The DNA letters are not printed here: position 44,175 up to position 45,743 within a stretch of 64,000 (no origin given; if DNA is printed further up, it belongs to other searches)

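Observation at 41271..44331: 3-kb IS481-type-bounded insertion with a CTAGACC duplication, placed exactly between the stop codons of two convergent genes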

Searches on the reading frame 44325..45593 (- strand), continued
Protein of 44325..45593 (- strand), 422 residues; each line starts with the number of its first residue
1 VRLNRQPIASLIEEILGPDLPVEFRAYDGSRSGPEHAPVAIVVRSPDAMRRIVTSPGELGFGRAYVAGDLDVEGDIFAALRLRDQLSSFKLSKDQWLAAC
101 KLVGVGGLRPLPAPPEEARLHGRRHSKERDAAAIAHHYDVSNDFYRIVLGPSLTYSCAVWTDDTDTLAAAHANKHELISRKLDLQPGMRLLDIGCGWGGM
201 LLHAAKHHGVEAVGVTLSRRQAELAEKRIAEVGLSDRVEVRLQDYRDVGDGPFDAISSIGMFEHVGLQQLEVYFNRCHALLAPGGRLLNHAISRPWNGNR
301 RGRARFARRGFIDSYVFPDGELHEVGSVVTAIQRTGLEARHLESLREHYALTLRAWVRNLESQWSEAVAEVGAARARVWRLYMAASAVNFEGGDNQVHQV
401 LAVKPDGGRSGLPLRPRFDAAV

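Call 40: find_encoding_contigs(protein=P0023, flank=2500, max_places=2)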
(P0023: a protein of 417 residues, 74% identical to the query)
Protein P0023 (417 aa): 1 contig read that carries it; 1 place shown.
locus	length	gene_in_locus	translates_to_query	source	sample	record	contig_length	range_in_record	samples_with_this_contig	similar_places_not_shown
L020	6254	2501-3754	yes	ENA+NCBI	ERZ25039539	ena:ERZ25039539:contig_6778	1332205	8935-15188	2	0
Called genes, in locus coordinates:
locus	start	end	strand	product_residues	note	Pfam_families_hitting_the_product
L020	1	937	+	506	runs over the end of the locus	PF01565:FAD_binding_4, PF02913:FAD-oxidase_C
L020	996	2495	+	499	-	PF00370:FGGY_N, PF02782:FGGY_C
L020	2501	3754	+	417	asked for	PF02353:CMAS, PF13489:Methyltransf_23, PF13847:Methyltransf_31 (weak), PF08241:Methyltransf_11, PF08242:Methyltransf_12, PF13649:Methyltransf_25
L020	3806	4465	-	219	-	-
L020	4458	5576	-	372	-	-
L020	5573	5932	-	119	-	PF00391:PEP-utilizers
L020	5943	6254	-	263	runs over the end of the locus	PF00561:Abhydrolase_1, PF12146:Hydrolase_4, PF12697:Abhydrolase_6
